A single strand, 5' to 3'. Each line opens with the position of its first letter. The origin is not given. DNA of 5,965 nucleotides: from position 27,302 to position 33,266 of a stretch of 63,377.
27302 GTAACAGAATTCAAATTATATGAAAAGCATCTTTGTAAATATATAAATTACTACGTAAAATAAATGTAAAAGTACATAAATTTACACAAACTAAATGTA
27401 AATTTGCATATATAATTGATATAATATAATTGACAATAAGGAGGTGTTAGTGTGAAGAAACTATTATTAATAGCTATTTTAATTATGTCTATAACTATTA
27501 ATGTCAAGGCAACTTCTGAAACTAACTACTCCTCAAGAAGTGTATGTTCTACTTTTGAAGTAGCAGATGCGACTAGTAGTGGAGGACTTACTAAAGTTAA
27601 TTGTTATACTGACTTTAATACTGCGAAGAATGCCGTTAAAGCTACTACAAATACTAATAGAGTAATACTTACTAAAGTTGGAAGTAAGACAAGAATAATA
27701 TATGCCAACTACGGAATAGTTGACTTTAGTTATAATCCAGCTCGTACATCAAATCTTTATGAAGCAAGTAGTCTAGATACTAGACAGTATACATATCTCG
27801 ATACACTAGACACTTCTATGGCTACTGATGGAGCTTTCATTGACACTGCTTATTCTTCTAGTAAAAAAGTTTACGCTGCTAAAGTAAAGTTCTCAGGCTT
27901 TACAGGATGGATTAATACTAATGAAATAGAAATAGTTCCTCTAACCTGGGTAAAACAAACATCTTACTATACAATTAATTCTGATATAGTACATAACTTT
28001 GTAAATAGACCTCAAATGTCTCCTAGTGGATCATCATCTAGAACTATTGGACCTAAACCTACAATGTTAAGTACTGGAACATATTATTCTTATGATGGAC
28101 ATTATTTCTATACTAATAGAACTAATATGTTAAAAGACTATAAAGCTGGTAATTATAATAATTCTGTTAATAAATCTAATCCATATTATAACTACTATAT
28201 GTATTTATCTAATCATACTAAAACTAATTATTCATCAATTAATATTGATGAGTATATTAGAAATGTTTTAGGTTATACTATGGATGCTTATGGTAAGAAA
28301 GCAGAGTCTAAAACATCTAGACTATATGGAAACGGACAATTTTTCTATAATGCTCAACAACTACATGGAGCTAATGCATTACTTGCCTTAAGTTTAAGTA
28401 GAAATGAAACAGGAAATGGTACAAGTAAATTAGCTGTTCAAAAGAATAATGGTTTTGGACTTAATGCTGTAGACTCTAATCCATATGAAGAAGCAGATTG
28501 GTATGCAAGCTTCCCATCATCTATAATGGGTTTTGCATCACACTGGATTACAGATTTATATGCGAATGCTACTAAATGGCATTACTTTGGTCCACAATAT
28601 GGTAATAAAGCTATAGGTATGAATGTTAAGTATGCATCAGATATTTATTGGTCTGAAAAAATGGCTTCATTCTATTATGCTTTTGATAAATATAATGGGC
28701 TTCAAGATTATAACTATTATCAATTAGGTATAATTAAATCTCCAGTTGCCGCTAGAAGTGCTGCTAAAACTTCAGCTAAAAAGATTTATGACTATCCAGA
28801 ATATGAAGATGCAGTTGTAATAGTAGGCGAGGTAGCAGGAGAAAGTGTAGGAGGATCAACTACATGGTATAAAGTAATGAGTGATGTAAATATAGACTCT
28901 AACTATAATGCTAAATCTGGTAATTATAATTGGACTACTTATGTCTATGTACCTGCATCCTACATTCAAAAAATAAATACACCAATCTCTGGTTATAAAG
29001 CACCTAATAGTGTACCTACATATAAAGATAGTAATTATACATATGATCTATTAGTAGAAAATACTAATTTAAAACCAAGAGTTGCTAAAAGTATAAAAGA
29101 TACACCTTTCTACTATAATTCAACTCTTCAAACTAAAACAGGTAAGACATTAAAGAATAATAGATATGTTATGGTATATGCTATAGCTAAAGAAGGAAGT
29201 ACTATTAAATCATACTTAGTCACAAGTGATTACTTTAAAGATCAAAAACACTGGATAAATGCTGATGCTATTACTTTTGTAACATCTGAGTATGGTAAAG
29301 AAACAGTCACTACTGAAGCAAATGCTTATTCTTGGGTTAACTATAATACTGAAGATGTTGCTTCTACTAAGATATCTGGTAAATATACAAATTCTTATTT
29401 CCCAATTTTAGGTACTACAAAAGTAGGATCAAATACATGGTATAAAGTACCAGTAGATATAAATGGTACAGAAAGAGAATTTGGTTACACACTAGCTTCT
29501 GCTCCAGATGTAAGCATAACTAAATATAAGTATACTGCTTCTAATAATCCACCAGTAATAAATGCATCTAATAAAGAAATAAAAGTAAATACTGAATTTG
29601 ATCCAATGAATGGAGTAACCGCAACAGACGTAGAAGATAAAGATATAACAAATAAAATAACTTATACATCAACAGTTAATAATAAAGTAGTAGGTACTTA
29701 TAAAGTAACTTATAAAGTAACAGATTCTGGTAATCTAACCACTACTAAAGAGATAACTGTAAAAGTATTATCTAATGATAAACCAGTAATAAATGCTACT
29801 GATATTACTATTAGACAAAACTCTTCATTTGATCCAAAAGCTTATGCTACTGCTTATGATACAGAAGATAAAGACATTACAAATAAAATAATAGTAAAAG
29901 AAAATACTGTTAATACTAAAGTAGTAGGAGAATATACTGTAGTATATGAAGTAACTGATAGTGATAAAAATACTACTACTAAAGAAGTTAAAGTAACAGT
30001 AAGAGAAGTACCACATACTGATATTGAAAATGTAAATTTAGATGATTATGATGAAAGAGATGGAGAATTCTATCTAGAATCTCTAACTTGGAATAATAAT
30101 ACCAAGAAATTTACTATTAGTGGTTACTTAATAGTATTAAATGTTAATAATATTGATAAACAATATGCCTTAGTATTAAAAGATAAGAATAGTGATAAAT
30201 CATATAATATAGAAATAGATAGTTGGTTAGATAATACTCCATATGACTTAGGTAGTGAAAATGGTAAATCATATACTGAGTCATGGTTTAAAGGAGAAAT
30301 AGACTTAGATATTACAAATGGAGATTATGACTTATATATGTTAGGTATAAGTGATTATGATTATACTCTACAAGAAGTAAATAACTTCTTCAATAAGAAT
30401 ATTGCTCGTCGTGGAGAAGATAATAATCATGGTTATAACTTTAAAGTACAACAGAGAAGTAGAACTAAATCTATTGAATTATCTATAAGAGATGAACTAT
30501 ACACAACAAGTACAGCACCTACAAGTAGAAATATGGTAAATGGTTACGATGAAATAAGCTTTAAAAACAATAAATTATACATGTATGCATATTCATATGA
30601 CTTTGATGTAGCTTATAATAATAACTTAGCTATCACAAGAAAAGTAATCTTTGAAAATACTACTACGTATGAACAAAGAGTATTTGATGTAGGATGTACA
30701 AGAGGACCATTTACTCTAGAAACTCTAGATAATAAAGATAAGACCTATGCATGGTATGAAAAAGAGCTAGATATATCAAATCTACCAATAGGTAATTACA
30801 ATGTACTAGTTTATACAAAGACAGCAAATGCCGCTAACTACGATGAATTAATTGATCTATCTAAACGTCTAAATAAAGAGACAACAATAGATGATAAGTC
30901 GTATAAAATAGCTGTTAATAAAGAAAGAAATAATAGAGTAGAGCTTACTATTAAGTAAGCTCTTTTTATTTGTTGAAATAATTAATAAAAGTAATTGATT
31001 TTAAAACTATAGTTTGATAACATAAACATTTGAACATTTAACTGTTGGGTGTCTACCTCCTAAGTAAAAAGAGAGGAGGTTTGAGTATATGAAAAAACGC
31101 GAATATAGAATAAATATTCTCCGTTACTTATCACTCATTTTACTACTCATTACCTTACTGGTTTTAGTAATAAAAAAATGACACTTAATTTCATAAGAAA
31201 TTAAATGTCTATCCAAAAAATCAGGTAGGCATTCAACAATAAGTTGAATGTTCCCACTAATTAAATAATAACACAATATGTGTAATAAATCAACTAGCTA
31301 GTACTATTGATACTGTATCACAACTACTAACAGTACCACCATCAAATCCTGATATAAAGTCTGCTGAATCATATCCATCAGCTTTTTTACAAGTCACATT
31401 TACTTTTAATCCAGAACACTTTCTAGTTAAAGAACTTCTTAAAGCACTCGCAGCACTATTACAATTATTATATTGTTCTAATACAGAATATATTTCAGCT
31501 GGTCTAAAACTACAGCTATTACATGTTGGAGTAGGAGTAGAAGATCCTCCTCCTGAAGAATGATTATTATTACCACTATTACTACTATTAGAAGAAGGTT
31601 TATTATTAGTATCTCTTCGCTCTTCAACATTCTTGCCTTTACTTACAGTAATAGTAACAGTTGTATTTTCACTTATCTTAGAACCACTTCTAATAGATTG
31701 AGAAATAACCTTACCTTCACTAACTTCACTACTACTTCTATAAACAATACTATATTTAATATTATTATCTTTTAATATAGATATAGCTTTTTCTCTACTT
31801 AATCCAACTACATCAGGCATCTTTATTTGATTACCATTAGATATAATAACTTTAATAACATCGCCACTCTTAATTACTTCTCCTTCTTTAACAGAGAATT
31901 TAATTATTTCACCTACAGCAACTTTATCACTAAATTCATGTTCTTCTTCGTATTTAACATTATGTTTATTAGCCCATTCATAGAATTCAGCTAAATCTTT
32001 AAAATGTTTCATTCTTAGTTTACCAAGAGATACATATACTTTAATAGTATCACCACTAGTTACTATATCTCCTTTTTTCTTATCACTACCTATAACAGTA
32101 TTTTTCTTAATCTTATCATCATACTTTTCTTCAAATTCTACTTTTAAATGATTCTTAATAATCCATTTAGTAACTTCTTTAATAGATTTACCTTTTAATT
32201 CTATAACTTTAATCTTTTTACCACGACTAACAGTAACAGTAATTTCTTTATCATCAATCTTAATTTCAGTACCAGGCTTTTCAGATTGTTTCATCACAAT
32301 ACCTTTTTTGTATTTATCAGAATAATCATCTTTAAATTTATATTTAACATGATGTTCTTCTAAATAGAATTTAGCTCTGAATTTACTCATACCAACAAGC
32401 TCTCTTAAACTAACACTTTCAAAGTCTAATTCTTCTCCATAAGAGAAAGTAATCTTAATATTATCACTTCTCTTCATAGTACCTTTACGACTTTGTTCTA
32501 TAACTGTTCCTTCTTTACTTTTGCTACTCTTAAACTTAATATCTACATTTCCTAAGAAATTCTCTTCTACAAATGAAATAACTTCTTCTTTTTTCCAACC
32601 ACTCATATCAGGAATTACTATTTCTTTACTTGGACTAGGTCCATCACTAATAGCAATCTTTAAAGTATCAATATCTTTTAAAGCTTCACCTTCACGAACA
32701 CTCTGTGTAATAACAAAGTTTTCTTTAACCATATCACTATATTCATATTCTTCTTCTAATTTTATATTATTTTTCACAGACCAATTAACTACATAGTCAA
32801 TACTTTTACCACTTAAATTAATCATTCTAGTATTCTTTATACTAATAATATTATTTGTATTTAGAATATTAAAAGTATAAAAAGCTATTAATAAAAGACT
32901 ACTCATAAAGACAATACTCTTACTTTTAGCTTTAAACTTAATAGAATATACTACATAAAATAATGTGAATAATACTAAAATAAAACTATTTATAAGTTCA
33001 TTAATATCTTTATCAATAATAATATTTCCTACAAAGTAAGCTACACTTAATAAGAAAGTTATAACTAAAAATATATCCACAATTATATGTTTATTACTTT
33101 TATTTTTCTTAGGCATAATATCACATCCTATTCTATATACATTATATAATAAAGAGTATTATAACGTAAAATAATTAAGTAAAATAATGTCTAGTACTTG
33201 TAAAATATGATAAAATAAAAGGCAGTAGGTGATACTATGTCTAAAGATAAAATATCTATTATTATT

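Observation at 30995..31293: Type I toxin-antitoxin-like module: 30-aa hydrophobic peptide, SD-sequestering 5' hairpin and a convergent promoter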

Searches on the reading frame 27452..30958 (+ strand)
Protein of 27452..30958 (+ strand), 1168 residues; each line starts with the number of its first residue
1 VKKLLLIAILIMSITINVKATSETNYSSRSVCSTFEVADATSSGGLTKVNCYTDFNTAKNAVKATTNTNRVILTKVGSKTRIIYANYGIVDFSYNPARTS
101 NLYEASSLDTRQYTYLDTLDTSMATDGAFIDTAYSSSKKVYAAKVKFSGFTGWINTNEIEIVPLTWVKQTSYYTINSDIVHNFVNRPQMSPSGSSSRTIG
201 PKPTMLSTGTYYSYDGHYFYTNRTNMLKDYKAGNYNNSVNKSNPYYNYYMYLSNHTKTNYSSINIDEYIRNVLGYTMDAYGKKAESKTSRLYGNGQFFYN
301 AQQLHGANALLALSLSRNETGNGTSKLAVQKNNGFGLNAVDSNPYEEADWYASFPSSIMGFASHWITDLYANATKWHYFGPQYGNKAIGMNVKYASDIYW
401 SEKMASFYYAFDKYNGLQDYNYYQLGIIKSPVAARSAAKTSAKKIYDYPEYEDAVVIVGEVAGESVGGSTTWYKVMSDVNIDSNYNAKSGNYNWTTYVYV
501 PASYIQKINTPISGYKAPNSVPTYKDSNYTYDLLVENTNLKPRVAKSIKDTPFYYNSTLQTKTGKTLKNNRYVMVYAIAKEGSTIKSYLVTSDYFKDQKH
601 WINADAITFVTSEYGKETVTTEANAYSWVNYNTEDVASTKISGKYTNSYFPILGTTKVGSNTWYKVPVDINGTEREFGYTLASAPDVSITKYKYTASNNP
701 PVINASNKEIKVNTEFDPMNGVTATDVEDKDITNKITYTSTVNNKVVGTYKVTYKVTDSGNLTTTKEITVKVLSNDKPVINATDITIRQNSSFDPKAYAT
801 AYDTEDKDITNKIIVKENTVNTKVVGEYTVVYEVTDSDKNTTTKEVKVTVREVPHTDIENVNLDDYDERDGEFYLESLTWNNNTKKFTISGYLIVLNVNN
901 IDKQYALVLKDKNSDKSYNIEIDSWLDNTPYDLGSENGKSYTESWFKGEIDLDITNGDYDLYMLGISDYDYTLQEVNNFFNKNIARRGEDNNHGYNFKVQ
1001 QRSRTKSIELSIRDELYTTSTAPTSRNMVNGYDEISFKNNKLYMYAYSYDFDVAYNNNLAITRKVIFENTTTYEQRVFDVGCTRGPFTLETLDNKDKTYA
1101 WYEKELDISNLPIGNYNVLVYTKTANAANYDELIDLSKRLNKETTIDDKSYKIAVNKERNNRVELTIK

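Call 5: search_protein_families(library=pfam, proteins=[window:27452-30958:+], max_evalue=1)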
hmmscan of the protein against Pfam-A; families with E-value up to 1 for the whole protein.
window:27452-30958:+ (1168 aa): 5 families
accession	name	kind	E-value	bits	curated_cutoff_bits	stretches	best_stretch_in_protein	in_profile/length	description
PF16403.11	Bact_surface_Ig-like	-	1.7e-20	73.3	27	2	783-850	7-71/71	Bacterial surface protein, Ig-like domain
PF01832.25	Glucosaminidase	-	2.1e-10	41.8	30.2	1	297-410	3-120/123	Mannosyl-glycoprotein endo-beta-N-acetylglucosaminidase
PF17963.7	Big_9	-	0.2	13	23.6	1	775-849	1-89/89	Bacterial Ig domain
PF04234.18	CopC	-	0.23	13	23.3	0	800-849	36-91/92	CopC domain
PF22069.2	Androglobin_IV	-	0.3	11.5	27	0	962-1006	44-87/109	Androglobin, domain IV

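Call 18: find_encoding_contigs(protein=window:27452-30958:+, flank=3000, max_places=10)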
Protein window:27452-30958:+ (1168 aa): no gene with exactly this product is on record in the collection.

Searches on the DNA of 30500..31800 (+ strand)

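Call 4: search_rna_families(source=window, start=30500, end=31800, threshold=evalue, max_evalue=10)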
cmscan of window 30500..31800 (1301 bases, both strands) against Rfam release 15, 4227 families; matches with E-value up to 10: 5.
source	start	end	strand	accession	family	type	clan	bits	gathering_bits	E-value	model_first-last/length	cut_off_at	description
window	30939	30998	+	RF02527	SSRC38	Gene; sRNA;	-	22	80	0.3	1-166/166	no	Streptococcus sRNA SSRC38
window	31063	31159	-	RF01651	ceN69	Gene; snRNA; snoRNA; CD-box;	-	18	45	2.3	1-107/107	no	Caenorhabditis snoRNA ceN69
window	31224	31369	-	RF04324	Pestivirus-3UTR-SLIV-SLIII-SLII-CSFV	Gene; sRNA;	CL00151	16.1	150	6.6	1-170/170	no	Pestivirus 3' UTR SLIV, SLIII and SLII classical swine fever virus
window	30913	30962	+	RF01298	snoU25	Gene; snRNA; snoRNA; CD-box;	-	15.6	50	5.8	1-69/69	no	Small nucleolar RNA U25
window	31559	31661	+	RF04137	MIR834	Gene; miRNA;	-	13.7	200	5.7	60-131/181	no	MIR834 microRNA precursor family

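Call 26: search_dna_similar(query=window:30960-31300:+, collection=phages, mode=distant, max_evalue=1, max_rows=10)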
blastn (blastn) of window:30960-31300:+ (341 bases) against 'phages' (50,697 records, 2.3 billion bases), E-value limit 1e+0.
Records with a match: 4; places in all: 4; records where one place covers at least 80% of the query: 0.
Best place of each record, by identity: 80-90% 4.
By first word of the organism name: Clostridioides 2; Listeria 2.
By host as written in the record: Clostridioides difficile 2; Listeria monocytogenes 2.
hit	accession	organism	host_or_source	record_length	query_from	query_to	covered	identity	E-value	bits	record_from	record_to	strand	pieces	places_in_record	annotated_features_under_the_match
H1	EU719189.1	Clostridioides phage phiCD27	Clostridioides difficile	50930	25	56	9%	87.5%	3e-1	41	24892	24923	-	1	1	hypothetical protein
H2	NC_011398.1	Clostridioides phage phiCD27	Clostridioides difficile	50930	25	56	9%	87.5%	3e-1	41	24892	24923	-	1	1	rhodanese-related sulfurtransferase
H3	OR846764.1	Listeria phage LM 4-11-1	Listeria monocytogenes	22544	107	138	9%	87.5%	3e-1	41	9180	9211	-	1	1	record has no annotation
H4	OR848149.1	Listeria phage LM 4-14-1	Listeria monocytogenes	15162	107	138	9%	87.5%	3e-1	41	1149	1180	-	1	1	record has no annotation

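Call 27: search_dna_similar(query=window:30960-31300:+, collection=plasmids, mode=distant, max_evalue=1, max_rows=10)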
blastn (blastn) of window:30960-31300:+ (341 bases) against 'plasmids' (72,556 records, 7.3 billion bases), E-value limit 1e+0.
Records with a match: 25; places in all: 34; records where one place covers at least 80% of the query: 0.
Best place of each record, by identity: 90-95% 6; 80-90% 3; 60-80% 16.
By first word of the organism name: Spiroplasma 11; Campylobacter 5; Acinetobacter 5; Buchnera 2; Clostridioides 1; Bacillus 1.
By predicted mobility (MOB-suite, as given by PLSDB): non-mobilizable 15; conjugative 6; mobilizable 4.
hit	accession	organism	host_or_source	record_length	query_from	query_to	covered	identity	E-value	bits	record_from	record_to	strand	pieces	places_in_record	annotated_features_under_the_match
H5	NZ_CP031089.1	Spiroplasma phoeniceum P40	Catharanthus roseus,whole ...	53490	4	81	23%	76.9%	6e-4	53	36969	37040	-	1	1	none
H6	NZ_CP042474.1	Spiroplasma citri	Chinese cabbage,cell culture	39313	4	81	23%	76.9%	6e-4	53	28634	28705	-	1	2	none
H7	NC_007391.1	Spiroplasma citri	-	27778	4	81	23%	76.9%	6e-4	53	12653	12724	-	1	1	none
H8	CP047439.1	Spiroplasma citri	Neoaliturus tenellus,cell culture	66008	4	81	23%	76.9%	6e-4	53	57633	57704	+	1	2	none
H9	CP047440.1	Spiroplasma citri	Neoaliturus tenellus,cell culture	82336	4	81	23%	76.9%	6e-4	53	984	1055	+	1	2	none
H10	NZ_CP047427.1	Spiroplasma citri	Citrus,cell culture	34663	4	81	23%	76.9%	6e-4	53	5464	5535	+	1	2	none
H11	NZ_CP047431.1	Spiroplasma citri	Neoaliturus tenellus,cell culture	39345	4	81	23%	76.9%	6e-4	53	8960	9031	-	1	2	none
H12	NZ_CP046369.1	Spiroplasma citri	Brittle root,cell culture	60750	4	81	23%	76.9%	6e-4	53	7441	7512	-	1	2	none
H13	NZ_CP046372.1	Spiroplasma citri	Citrus,cell culture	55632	4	81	23%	76.9%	6e-4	53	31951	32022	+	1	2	none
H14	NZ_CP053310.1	Spiroplasma citri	Carrot,cell culture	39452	4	81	23%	76.9%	6e-4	53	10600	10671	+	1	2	none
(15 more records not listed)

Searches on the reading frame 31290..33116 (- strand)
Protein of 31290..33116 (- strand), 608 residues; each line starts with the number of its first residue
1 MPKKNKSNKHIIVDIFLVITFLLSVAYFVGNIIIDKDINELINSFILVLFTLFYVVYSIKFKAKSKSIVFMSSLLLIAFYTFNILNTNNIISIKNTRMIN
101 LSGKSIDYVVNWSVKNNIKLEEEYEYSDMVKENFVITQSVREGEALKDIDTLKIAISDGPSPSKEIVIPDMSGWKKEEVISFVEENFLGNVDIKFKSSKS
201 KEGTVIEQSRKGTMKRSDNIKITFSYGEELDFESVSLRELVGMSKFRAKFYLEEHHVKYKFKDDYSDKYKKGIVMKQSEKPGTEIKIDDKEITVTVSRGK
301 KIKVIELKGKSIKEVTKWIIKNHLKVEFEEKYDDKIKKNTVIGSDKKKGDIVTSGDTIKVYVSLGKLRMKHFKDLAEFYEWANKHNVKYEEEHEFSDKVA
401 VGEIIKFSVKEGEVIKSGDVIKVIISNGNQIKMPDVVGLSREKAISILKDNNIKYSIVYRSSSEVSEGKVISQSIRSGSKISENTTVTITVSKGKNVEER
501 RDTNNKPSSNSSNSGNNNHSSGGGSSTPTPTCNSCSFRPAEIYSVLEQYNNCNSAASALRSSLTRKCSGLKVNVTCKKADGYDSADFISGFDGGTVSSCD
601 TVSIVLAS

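Call 5: search_protein_families(library=pfam, proteins=[window:31290-33116:-], max_evalue=1)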
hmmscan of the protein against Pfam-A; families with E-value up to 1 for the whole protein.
window:31290-33116:- (608 aa): 4 families
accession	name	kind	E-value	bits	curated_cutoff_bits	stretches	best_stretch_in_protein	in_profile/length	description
PF03793.24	PASTA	-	2.6e-62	207.1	23.2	6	431-493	1-64/64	PASTA domain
PF21668.3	RPOC_hybrid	-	0.079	13.2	27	1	381-440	26-84/102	DNA-directed RNA polymerase subunit beta', hybrid domain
PF19845.4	DUF6320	-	0.18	12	29.9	1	4-80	6-82/186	Family of unknown function (DUF6320)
PF17540.7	DUF5457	-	0.29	11.7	25.2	0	301-348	33-78/89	Family of unknown function (DUF5457)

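Call 11: find_encoding_contigs(protein=window:31290-33116:-, flank=3000, max_places=10)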
Protein window:31290-33116:- (608 aa): 6 contigs read that carry it; 1 place shown.
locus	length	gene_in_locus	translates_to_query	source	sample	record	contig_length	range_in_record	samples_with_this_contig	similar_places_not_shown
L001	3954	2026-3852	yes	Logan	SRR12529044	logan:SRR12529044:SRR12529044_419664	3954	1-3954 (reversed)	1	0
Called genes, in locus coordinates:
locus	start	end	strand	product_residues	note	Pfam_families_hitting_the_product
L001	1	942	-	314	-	?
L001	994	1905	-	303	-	PF00535:Glycos_transf_2, PF10111:Glyco_tranf_2_2, PF13641:Glyco_tranf_2_3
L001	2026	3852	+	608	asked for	PF03793:PASTA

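Call 12: find_related_loci(query=window:31290-33116:-, collection=genome_contigs, flank=6000)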
Query window:31290-33116:- (608 aa) in genome_contigs; peptide patterns used: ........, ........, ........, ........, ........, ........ (x = any residue, [..] = any of these).
50 stretches matched a pattern; 2 encode a relative of the query (tblastn E <= 1e-3); 2 distinct loci.
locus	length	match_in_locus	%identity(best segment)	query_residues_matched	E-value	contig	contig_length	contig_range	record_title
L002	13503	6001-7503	46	3-499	3e-130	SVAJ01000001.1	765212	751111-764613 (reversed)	MAG: Bacillota bacterium isolate SIG199 NODE_2_length_765212_cov_6.972485, whole genome shotgun sequence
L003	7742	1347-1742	32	176-348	1e-5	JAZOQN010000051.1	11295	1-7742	MAG: Acutalibacteraceae bacterium isolate T1900045567_YK20190261.MAGScoT_cleanbin_000031 SGB_7948_k141_1523257, whole ge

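Call 19: find_homologous_proteins(query=window:31290-33116:-, max_evalue=1e-30)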
Query window:31290-33116:- (608 aa): 245 proteins with E <= 1e-30 among 8000 candidates; the best 120 are listed.
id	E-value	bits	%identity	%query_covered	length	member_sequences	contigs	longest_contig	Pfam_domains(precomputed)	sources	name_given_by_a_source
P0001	0.0e+0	1302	100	100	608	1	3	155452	PF03793.25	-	-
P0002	2.3e-272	923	71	100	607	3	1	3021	PF03793.25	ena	-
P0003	7.9e-179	614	48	99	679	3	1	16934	PF03793.25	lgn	-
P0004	2.5e-178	612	48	99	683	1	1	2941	PF03793.25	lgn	-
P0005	3.3e-178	612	47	99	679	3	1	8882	PF03793.25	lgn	-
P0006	6.6e-178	611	48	99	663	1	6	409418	PF03793.25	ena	-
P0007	5.6e-177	608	48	97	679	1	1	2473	PF03793.25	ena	-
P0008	1.0e-176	607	48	97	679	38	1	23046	PF03793.25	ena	-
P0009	1.2e-176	607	49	97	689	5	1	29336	PF03793.25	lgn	-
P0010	1.7e-176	606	48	97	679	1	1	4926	PF03793.25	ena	-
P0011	2.0e-171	590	47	97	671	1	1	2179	PF03793.25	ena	-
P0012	1.2e-170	587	46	99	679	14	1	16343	PF03793.25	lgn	-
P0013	1.1e-165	571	47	98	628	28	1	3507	PF03793.25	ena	-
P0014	2.3e-163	563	51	81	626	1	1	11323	PF03793.25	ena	-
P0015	2.4e-163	563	53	75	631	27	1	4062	PF03793.25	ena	-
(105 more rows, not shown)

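Call 20: find_encoding_contigs(protein=P0002, flank=5000, max_places=6)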
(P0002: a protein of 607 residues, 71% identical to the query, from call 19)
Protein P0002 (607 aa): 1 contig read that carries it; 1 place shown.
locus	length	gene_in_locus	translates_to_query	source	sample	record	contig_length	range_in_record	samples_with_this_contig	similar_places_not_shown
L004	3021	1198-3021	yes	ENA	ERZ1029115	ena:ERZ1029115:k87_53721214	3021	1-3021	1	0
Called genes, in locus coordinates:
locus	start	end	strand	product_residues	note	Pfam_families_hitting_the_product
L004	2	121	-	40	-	?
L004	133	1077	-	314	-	PF00535:Glycos_transf_2, PF10111:Glyco_tranf_2_2, PF13641:Glyco_tranf_2_3 (weak)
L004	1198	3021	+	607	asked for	PF03793:PASTA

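Call 21: find_encoding_contigs(protein=P0006, flank=5000, max_places=4)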
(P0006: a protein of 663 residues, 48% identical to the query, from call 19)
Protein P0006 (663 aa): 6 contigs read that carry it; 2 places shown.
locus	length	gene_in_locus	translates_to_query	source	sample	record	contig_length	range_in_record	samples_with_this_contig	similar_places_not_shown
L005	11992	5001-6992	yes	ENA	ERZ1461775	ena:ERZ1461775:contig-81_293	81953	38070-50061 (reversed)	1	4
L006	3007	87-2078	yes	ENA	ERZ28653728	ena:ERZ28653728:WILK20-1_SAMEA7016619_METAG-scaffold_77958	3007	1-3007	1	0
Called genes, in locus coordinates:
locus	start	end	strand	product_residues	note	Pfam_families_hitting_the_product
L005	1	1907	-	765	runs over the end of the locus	PF13425:O-antigen_lig, PF00534:Glycos_transf_1, PF13692:Glyco_trans_1_4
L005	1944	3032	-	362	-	PF13521:AAA_28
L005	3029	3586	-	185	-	PF00300:His_Phos_1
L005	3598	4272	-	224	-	PF00293:NUDIX, PF19368:WHD_AraR, PF21906:WHD_NrtR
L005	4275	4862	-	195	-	PF01467:CTP_transf_like (weak)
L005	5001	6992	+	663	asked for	PF03793:PASTA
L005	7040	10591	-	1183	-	PF16403:Bact_surface_Ig-like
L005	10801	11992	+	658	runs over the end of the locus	PF12974:Phosphonate-bd, PF03816:LytR_cpsA_psr, PF03793:PASTA (weak)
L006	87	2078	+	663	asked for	PF03793:PASTA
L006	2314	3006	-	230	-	?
